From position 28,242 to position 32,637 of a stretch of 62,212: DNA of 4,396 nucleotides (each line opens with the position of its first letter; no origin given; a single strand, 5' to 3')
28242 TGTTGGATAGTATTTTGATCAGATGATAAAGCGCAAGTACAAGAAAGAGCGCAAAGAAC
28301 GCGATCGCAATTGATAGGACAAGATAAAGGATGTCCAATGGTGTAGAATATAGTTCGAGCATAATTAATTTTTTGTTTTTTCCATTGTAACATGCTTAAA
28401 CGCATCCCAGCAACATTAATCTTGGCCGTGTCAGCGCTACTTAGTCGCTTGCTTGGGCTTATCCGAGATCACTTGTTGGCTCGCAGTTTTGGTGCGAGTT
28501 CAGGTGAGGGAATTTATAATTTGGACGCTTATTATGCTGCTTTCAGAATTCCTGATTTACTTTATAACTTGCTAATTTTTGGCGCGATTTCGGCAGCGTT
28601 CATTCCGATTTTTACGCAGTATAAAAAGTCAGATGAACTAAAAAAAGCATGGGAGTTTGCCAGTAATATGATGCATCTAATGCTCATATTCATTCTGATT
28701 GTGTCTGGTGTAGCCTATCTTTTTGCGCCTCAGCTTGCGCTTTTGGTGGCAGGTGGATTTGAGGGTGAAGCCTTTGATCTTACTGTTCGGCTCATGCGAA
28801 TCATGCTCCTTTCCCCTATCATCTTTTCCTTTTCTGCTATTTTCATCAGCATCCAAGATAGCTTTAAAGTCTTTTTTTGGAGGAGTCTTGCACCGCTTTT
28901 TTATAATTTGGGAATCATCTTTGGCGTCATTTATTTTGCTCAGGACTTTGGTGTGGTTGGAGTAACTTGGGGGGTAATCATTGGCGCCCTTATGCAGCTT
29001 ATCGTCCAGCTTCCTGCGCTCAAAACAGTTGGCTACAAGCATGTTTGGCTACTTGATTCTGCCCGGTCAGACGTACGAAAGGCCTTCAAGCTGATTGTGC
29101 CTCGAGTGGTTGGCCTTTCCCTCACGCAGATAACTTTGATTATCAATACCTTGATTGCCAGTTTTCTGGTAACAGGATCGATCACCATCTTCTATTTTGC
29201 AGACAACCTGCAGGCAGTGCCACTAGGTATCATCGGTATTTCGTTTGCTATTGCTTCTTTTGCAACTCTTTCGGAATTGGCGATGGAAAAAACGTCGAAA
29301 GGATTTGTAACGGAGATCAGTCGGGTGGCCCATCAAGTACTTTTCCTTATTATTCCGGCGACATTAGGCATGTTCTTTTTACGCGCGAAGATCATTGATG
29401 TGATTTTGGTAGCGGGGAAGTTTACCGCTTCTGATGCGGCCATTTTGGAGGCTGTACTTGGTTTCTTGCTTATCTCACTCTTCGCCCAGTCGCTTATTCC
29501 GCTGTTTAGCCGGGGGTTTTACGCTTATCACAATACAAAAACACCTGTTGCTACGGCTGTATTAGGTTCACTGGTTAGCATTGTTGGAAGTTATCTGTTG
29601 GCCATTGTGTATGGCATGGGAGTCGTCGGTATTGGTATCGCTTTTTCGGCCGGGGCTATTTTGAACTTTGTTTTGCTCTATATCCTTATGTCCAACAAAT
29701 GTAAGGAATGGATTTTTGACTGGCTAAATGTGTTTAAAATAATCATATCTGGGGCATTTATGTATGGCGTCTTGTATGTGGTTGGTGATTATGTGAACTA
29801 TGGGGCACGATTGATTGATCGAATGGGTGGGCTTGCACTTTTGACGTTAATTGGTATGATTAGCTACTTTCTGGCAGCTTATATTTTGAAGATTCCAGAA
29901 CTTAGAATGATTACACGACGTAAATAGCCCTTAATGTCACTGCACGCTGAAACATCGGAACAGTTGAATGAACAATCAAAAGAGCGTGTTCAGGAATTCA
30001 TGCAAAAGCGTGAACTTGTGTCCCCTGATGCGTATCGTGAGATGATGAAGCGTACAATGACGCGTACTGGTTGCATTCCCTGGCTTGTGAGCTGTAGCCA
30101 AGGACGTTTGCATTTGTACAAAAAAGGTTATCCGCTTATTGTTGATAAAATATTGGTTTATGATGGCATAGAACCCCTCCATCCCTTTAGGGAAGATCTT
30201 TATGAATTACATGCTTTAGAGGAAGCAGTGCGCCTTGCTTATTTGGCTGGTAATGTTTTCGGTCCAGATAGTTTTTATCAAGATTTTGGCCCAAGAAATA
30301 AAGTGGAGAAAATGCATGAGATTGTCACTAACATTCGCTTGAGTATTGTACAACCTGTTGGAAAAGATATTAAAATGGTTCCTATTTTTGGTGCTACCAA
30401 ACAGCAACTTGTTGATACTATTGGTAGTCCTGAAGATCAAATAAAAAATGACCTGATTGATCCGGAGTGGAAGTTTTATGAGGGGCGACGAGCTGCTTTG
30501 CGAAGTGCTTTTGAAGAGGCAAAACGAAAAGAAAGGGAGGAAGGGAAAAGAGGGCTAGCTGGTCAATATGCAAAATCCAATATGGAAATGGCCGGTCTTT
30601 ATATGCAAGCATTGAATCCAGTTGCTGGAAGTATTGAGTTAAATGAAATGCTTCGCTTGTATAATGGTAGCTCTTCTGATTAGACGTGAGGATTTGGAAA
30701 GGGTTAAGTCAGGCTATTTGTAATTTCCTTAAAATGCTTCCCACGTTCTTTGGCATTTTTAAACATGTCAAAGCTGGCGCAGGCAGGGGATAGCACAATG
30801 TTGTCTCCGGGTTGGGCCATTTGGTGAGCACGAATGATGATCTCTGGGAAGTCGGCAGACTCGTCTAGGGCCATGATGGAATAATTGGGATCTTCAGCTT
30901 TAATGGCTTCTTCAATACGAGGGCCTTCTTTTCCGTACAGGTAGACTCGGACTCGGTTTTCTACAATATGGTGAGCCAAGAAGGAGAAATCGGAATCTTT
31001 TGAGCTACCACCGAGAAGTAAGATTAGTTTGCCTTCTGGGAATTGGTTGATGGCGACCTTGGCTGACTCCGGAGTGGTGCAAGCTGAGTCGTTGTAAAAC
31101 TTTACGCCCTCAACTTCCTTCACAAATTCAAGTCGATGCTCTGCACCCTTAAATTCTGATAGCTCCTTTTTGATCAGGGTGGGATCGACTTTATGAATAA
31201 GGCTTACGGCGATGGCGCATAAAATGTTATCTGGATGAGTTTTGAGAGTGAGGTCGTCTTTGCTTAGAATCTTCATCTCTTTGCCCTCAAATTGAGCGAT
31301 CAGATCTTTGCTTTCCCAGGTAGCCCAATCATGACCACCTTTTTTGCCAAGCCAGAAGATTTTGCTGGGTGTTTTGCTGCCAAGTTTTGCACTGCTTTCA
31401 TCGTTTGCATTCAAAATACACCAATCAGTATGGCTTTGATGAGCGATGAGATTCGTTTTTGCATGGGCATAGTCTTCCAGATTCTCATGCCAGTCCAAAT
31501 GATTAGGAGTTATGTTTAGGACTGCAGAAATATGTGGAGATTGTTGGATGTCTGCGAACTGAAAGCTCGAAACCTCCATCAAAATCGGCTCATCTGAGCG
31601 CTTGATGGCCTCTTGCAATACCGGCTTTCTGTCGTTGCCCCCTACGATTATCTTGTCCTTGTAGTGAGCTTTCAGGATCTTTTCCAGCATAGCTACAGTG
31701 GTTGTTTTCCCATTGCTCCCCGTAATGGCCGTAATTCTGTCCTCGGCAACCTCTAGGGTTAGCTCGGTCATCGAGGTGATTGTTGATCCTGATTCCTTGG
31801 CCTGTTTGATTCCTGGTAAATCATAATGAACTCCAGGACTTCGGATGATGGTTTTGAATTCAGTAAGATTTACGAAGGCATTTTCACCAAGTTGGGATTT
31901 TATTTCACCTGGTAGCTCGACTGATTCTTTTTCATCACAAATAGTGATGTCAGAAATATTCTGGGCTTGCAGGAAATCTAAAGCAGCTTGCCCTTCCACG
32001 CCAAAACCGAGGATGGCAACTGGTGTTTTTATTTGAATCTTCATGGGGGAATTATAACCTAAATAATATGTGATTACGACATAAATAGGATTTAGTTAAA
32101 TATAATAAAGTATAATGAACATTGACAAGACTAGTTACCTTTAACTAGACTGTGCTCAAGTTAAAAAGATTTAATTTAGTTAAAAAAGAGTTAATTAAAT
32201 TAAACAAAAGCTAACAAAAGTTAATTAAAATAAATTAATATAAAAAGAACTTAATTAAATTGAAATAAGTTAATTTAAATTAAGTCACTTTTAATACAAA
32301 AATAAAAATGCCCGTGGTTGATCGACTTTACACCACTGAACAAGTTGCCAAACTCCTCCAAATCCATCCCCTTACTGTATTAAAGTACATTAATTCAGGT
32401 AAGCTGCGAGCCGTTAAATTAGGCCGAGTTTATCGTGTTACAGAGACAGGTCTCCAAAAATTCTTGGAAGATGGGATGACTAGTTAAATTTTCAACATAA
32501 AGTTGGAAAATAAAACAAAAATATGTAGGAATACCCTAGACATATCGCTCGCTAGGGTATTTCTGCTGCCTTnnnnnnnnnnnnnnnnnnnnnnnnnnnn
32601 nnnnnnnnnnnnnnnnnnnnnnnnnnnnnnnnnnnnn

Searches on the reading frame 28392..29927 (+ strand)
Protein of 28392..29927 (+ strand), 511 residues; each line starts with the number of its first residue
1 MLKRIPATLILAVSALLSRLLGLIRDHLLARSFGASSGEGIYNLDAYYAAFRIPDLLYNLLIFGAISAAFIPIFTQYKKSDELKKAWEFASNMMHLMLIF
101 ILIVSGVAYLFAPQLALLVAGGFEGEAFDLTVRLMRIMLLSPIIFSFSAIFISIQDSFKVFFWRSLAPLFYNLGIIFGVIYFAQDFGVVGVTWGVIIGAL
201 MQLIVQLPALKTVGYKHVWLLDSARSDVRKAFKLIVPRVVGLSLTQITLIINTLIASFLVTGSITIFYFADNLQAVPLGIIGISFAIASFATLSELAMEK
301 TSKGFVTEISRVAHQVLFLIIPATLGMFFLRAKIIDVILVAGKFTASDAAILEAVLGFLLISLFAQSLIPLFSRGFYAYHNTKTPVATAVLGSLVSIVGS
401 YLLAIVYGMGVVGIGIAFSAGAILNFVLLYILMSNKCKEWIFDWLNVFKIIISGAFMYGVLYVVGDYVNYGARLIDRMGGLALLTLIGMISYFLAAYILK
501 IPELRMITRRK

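Call 8: search_protein_families(library=pfam, proteins=[window:28392-29927:+], max_evalue=0.001)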
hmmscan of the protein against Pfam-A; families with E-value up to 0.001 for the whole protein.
window:28392-29927:+ (511 aa): 1 family
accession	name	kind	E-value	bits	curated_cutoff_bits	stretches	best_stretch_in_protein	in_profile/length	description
PF03023.19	MurJ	-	1e-83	281.9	27.4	1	43-465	10-433/451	Lipid II flippase MurJ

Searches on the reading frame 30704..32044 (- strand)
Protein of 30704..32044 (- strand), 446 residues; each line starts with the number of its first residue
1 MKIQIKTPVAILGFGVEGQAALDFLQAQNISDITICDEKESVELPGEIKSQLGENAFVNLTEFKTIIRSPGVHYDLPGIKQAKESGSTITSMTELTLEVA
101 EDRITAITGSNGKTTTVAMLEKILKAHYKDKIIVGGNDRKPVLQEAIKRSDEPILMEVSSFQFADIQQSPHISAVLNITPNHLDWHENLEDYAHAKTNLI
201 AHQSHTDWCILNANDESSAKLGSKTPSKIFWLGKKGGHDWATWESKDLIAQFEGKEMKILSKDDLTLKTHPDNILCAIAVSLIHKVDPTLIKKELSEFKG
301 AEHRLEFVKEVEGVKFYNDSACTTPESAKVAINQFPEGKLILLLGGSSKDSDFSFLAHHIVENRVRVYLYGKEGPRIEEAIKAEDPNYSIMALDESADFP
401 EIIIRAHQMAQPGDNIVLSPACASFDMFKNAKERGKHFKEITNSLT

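Call 8: search_protein_families(library=pfam, proteins=[window:30704-32044:-], max_evalue=0.001)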
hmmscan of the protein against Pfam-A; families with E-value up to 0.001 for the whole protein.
window:30704-32044:- (446 aa): 3 families
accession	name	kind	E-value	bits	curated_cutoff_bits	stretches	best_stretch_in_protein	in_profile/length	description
PF08245.18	Mur_ligase_M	-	3.5e-24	86.3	24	1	107-262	1-173/200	Mur ligase middle domain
PF02875.26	Mur_ligase_C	-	4.7e-12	47.3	28.4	1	303-422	1-127/127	Mur ligase, glutamate ligase domain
PF21799.2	MurD-like_N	-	3.8e-09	37.1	27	1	9-90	3-87/88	Mur ligase MurD-like, N-terminal domain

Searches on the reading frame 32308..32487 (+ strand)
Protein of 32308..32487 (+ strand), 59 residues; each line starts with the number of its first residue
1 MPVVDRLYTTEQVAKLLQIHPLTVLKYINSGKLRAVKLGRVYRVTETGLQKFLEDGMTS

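Call 85: search_protein_families(library=phrogs, proteins=[window:32308-32487:+], max_evalue=0.01)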
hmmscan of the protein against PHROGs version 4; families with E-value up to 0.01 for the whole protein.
window:32308-32487:+ (59 aa): 9 families
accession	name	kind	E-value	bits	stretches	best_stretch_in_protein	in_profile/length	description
phrog_66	-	integration and excision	6.4e-08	33.7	1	3-56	89-143/412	excisionase and transcriptional regulator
phrog_6401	-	DNA, RNA and nucleotide metabolism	1e-06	29.5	1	7-49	9-52/64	DNA binding protein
phrog_2907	-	integration and excision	6e-06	27.7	1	6-53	5-57/117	excisionase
phrog_1840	-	integration and excision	1.8e-05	26.1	1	6-55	5-55/90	excisionase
phrog_10045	-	DNA, RNA and nucleotide metabolism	0.00024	21.9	1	7-45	20-59/74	HTH DNA binding protein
phrog_7735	-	integration and excision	0.00042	21.7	1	6-40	4-38/99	excisionase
phrog_2474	-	transcription regulation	0.00061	20.7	1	4-43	45-88/118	MerR-like transcriptional regulator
phrog_2655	-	integration and excision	0.0086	16.8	1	4-51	111-162/181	excisionase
phrog_25665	-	integration and excision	0.0091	17.2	1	6-55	24-73/93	excisionase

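Call 86: search_protein_families(library=pfam, proteins=[window:32308-32487:+], max_evalue=0.01)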
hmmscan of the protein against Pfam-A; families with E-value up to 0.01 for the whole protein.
window:32308-32487:+ (59 aa): 1 family
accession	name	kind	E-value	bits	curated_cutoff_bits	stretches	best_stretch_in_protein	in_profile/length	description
PF12728.13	HTH_17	-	5.2e-14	52.7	27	1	7-55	1-49/51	Helix-turn-helix domain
